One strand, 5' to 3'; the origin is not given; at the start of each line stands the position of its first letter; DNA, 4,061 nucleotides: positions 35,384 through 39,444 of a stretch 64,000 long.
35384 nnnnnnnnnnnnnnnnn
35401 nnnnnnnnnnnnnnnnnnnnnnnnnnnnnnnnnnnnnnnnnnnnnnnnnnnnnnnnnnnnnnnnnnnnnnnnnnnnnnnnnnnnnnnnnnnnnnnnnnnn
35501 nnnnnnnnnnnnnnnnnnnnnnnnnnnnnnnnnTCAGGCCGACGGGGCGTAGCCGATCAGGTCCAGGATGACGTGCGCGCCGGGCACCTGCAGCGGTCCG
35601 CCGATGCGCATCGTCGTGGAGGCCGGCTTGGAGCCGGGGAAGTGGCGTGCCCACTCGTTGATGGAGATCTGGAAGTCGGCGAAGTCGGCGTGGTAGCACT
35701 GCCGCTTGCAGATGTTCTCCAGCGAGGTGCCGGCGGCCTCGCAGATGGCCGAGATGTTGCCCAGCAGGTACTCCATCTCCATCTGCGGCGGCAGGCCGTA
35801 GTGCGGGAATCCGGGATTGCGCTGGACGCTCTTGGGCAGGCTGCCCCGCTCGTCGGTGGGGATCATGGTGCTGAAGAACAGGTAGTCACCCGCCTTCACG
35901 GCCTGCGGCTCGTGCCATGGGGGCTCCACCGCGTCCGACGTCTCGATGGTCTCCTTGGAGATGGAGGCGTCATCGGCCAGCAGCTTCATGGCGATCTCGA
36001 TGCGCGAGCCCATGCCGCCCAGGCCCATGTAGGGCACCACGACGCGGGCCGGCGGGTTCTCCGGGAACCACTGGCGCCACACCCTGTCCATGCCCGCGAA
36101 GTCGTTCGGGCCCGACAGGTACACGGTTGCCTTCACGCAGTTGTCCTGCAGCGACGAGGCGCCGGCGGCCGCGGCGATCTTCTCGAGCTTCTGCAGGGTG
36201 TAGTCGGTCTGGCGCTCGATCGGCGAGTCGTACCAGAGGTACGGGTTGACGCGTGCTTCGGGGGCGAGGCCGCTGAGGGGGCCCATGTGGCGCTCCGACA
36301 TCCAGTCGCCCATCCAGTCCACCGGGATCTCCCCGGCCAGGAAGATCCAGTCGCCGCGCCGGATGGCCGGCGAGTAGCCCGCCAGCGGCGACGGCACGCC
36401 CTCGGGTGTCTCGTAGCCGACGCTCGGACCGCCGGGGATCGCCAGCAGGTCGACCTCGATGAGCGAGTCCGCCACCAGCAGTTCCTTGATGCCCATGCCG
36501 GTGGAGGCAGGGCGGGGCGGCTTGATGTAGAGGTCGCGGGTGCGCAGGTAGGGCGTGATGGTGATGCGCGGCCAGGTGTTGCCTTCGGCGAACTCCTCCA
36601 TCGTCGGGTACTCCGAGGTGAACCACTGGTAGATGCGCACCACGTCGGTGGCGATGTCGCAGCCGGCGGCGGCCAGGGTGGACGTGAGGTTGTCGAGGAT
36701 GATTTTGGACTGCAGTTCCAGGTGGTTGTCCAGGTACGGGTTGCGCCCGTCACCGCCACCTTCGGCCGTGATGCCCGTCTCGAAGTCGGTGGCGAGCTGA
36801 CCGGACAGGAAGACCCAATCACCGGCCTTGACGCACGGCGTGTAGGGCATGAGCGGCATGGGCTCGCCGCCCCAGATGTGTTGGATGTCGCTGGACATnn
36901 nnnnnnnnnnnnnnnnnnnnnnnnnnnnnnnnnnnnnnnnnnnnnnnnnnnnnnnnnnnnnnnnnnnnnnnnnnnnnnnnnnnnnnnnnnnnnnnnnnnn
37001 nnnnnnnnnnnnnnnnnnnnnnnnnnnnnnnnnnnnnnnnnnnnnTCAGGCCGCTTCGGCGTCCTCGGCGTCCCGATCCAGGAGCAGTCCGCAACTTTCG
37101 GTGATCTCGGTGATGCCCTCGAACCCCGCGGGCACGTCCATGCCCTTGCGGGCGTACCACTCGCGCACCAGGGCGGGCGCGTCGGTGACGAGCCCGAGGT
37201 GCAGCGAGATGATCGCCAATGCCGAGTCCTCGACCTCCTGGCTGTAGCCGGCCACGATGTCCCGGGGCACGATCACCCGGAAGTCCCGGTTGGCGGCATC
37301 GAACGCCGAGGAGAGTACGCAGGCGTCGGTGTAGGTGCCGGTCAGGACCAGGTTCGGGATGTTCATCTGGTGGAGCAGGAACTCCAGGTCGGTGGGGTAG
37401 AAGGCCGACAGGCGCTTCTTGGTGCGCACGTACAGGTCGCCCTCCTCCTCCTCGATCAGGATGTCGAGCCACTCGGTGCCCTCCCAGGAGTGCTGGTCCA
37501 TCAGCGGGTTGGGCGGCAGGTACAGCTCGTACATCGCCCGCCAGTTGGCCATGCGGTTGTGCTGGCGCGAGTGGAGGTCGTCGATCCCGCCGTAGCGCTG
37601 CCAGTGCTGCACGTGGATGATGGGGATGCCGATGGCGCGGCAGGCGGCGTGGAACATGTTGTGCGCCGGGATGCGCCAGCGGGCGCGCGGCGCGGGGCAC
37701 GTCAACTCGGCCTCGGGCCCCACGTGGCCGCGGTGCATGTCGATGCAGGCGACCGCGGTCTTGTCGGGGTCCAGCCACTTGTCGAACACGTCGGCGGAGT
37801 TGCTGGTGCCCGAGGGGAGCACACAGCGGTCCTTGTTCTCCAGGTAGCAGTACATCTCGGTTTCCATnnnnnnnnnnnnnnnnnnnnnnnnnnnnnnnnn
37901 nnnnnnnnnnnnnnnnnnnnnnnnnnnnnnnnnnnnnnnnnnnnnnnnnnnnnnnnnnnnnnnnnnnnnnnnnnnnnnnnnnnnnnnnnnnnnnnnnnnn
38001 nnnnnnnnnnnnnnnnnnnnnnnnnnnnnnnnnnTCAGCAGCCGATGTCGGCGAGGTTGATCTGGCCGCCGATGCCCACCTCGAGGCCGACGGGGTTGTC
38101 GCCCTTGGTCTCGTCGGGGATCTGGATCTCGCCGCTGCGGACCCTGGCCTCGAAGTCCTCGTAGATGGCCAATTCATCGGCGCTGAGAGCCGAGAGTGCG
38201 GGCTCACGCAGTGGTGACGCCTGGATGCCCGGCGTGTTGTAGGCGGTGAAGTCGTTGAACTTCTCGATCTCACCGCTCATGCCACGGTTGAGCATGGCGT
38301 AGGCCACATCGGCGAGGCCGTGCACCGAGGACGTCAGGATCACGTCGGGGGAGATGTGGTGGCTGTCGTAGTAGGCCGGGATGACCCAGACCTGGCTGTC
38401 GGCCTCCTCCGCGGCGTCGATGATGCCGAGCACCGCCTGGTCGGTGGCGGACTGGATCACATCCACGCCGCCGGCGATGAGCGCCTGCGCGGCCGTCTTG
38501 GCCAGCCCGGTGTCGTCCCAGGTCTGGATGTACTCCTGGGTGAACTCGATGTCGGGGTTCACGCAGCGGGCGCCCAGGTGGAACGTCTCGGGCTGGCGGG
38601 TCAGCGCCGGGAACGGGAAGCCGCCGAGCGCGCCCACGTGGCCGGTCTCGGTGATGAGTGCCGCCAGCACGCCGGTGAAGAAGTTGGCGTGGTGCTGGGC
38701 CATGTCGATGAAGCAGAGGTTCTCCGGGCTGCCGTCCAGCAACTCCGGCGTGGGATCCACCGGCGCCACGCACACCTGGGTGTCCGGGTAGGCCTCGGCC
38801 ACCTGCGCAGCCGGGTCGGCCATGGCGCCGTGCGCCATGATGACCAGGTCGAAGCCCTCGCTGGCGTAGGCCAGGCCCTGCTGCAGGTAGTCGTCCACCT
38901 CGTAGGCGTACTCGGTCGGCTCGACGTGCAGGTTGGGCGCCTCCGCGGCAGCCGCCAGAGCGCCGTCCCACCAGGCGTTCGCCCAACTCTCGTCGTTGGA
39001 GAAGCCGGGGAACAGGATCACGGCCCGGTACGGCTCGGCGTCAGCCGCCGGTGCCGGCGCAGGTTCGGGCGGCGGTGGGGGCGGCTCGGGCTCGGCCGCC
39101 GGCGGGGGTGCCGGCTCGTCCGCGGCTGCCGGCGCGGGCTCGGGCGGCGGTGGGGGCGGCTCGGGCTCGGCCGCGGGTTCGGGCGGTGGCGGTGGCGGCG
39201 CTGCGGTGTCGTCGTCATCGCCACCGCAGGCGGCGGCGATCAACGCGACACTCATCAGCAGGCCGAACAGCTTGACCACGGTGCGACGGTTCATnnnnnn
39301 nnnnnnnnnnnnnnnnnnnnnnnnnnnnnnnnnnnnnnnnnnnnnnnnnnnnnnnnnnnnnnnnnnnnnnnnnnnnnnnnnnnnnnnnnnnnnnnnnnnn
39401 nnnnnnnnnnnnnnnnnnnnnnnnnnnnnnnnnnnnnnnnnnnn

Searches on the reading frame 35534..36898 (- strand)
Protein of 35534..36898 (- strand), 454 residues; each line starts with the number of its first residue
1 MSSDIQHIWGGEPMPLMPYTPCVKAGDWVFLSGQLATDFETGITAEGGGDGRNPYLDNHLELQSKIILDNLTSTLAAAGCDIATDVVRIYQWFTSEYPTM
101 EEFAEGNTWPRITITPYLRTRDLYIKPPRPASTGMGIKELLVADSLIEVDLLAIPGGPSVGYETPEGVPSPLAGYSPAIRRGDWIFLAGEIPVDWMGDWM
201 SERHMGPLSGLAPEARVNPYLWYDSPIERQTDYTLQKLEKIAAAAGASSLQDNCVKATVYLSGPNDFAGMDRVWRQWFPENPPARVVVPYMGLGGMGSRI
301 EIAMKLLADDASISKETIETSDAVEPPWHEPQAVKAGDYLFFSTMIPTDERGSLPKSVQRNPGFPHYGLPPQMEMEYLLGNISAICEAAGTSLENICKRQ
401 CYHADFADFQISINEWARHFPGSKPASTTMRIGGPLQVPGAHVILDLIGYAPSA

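Call 40: search_protein_families(library=pfam, proteins=[window:35534-36898:-], max_evalue=0.0001)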
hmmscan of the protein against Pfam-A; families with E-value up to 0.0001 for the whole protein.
window:35534-36898:- (454 aa): 1 family
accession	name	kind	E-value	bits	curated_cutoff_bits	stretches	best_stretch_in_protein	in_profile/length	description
PF01042.26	Ribonuc_L-PSP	-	8.5e-36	123.1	27.3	3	169-303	5-116/121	Endoribonuclease L-PSP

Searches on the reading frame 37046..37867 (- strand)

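Call 40: search_protein_families(library=pfam, proteins=[window:37046-37867:-], max_evalue=0.0001)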
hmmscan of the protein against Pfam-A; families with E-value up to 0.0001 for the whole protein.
window:37046-37867:- (273 aa): 1 family
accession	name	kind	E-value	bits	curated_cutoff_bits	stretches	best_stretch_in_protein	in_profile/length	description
PF00857.26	Isochorismatase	-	1.8e-24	87.2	27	1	37-230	1-173/175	Isochorismatase domain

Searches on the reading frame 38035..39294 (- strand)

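Call 40: search_protein_families(library=pfam, proteins=[window:38035-39294:-], max_evalue=0.0001)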
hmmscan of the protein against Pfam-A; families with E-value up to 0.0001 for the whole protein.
window:38035-39294:- (419 aa): 2 families
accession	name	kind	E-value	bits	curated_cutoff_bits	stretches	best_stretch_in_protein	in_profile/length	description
PF02608.20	Bmp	-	4.8e-39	134.6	24.1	1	91-344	4-252/301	ABC transporter substrate-binding protein PnrA-like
PF13407.12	Peripla_BP_4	-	2.3e-07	31.1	35.1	0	246-301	150-208/258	Periplasmic binding protein domain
